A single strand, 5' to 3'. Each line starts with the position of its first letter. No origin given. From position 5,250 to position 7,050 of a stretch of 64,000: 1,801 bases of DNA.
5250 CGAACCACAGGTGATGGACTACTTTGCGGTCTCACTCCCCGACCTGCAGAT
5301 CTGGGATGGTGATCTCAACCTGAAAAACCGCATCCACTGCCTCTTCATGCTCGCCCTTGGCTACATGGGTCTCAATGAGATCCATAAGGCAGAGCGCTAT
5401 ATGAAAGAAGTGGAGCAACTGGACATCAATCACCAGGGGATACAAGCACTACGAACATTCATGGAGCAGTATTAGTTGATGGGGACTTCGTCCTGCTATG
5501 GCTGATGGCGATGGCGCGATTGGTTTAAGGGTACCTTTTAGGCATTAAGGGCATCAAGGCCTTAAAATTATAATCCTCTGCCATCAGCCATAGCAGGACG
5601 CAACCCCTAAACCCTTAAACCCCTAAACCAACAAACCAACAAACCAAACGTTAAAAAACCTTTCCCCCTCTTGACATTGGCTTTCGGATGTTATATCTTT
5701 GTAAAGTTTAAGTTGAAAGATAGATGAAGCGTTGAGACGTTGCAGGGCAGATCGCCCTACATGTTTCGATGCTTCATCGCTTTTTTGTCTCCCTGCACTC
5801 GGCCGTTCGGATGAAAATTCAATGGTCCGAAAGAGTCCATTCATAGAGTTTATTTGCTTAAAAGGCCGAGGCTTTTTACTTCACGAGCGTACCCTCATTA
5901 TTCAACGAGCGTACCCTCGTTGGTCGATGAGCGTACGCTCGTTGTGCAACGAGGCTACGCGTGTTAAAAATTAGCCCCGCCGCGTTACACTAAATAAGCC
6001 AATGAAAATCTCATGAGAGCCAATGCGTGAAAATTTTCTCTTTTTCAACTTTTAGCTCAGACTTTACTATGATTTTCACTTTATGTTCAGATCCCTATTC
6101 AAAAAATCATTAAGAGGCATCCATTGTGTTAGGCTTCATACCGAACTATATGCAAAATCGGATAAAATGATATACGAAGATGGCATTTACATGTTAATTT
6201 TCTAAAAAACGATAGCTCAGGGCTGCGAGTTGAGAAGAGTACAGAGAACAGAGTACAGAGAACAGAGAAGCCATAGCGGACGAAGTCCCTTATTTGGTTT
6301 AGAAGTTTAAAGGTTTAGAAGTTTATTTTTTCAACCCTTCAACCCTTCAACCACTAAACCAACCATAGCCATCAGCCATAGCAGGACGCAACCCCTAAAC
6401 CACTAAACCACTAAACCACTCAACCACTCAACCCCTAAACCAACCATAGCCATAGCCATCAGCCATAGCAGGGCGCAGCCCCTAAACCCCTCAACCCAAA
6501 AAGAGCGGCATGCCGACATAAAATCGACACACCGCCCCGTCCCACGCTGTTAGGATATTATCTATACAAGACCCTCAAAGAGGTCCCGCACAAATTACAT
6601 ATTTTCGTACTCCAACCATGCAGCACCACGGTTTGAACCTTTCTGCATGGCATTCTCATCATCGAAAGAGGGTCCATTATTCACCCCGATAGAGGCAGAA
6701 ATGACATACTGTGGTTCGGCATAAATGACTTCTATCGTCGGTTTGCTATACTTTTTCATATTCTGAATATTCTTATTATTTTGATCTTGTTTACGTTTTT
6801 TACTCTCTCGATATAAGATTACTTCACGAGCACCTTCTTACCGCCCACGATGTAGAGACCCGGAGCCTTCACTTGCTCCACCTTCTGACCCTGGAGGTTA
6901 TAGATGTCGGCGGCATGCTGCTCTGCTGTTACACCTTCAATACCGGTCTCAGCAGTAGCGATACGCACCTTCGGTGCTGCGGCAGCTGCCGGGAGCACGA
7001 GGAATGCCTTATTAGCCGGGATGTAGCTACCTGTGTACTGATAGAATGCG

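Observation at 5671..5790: Candidate small-RNA gene (copy A): Bacteroides-type promoter, G-U-containing 56-nt hairpin and U-tract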

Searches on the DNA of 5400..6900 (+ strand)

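Call 7: search_rna_families(source=window, start=5400, end=6900, threshold=evalue, max_evalue=10)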
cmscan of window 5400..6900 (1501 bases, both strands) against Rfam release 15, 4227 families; matches with E-value up to 10: 12.
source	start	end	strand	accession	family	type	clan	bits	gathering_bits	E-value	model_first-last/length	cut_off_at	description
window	5481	5608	-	RF04120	MIR5998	Gene; miRNA;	-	26.7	180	0.0031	1-173/173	no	MIR5998 microRNA precursor family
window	5491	5598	+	RF03717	mir-3119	Gene; miRNA;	-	24.6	80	0.028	1-85/85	no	mir-3119 microRNA precursor family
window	6289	6366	-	RF03894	mir-5736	Gene; miRNA;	-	24.1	90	0.086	1-80/80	no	mir-5736 microRNA precursor family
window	5491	5598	-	RF03717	mir-3119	Gene; miRNA;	-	24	80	0.043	1-85/85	no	mir-3119 microRNA precursor family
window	6292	6421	-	RF04303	MIR162_2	Gene; miRNA;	CL00150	22.1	103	0.07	1-135/135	no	MIR162_2 microRNA precursor family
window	6304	6352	-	RF02726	sno_ZL63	Gene; snRNA; snoRNA; CD-box;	-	20.1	50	0.44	1-43/43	no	Small nucleolar RNA ZL63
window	6293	6363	-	RF03959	mir-303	Gene; miRNA;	-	20.1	77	2.2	1-70/70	no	mir-303 microRNA precursor family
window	5889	5958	+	RF04128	MIR8562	Gene; miRNA;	-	18.4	211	1.5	1-242/242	no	MIR8562 microRNA precursor family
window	5494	5597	+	RF04055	mir-1261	Gene; miRNA;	-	17.9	91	3.9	1-82/82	no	mir-1261 microRNA precursor family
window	6292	6368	-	RF00696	mir-203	Gene; miRNA;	-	17.2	65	1.2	1-80/80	no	mir-203 microRNA precursor family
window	5714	5788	+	RF01013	mir-577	Gene; miRNA;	-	16.4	100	9.2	1-86/86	no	mir-577 microRNA precursor family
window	5882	5954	-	RF02401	ClpQY_promoter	Cis-reg;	-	15.8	42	1.6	1-57/57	no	ClpQY promoter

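Call 29: search_dna_similar(query=window:5640-6060:+, collection=plasmids, mode=distant, max_evalue=0.01)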
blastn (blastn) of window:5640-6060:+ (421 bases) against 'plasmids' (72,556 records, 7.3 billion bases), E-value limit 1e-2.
No match.

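Call 30: search_dna_similar(query=window:5640-6060:+, collection=phages, mode=distant, max_evalue=0.01)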
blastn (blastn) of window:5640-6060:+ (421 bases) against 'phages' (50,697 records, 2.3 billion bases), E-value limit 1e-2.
No match.

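Call 48: build_rna_model(alignment_id=A3)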
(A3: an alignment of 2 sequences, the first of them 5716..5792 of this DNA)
Model R1 built from alignment A3 (2 sequences, 83 columns); structure: RNAalifold consensus.
model positions 83; base pairs 23; branch points 0; effective number of sequences 1.31; information 0.684 bits per position. Calibrated on 0.2 Mb of random sequence (short: E-values are rough).
structure used (alignment columns):
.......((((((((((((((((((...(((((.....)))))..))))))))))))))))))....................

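Call 49: search_with_rna_model(model_id=R1, source=window, filters=off, max_evalue=10)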
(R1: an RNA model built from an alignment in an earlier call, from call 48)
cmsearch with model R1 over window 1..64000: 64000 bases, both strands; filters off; matches with E-value up to 10: 18.
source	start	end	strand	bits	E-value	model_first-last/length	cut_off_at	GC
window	5716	5798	+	102.5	1.2e-23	1-83/83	no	0.48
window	19243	19325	-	102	1.7e-23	1-83/83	no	0.43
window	5703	5785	-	46.1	3.2e-09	1-83/83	no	0.42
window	19256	19337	+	41.2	5.8e-08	1-83/83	no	0.43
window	32136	32188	-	18.1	0.047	1-83/83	no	0.36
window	15852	15910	-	18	0.047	1-83/83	no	0.31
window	23374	23450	+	17.5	0.066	1-83/83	no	0.43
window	23369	23429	-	14.2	0.45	1-83/83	no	0.41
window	17278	17331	-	13.5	0.67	1-83/83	no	0.37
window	17285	17346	+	13.3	0.77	1-83/83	no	0.37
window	19624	19716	+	11.8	1.9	1-83/83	no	0.45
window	33540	33590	-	11.4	2.4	1-83/83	no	0.29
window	19920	20012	+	11.1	2.9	1-83/83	no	0.45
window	50339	50393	-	10.2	4.7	1-83/83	no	0.47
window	58611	58663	+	10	5.3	1-83/83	no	0.49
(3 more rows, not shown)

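Call 56: search_with_rna_model(model_id=R1, sources=[L001, L003, L010, L011, L012, L013], max_evalue=1)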
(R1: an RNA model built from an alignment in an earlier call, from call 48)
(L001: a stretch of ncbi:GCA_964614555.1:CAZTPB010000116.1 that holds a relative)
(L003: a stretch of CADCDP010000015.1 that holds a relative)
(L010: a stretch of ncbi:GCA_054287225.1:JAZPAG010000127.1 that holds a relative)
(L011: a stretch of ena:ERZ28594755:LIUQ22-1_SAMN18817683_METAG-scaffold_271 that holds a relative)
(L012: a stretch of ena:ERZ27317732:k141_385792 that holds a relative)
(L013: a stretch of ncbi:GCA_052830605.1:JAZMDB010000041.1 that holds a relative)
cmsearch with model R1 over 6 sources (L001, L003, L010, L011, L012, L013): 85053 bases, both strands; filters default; matches with E-value up to 1: 0.
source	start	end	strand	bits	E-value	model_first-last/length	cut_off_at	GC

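Call 85: search_with_rna_model(model_id=R1, sources=[L014, L015, L016, L017, L018, L019, L020, L021, L022, L023, L024, L025, L026, L027, L028, L029, L002, L004, L005, L006, L007, L008, L009], max_evalue=1)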
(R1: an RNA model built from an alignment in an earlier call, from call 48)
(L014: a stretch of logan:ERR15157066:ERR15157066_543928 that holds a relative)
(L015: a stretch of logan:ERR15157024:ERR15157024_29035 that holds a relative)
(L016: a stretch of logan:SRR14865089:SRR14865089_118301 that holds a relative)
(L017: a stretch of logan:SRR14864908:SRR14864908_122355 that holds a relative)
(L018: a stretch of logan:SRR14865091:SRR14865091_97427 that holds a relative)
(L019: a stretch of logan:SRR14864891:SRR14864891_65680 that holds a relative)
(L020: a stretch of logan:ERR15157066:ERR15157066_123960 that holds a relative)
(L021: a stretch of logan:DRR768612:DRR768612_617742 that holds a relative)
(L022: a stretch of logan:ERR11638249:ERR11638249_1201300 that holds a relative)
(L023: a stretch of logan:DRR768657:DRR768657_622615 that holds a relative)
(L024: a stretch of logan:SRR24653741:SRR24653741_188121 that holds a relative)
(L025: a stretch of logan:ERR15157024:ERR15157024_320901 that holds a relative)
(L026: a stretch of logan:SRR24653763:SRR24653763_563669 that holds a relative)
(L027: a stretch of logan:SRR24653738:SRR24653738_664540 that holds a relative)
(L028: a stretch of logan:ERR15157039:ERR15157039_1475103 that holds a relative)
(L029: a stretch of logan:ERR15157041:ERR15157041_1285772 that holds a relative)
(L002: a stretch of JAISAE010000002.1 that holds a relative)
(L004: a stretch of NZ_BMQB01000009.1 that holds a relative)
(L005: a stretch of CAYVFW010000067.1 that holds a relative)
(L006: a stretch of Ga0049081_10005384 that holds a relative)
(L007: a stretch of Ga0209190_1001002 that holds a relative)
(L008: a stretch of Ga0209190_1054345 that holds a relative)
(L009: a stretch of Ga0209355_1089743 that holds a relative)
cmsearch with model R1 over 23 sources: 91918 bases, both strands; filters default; matches with E-value up to 1: 4.
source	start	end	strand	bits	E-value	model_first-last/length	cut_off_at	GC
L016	3379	3440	+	15.3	0.33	1-83/83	no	0.27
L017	2981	3042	+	15.3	0.33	1-83/83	no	0.27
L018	2970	3031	+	15.3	0.33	1-83/83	no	0.27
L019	4073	4134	+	15.3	0.33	1-83/83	no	0.27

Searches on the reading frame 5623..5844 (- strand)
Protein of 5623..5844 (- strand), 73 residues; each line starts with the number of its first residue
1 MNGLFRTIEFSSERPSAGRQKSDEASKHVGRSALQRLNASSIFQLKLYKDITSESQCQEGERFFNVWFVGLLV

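Call 13: search_protein_families(library=pfam, proteins=[window:5623-5844:-])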
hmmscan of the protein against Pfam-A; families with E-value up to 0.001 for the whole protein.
window:5623-5844:- (73 aa): 0 families
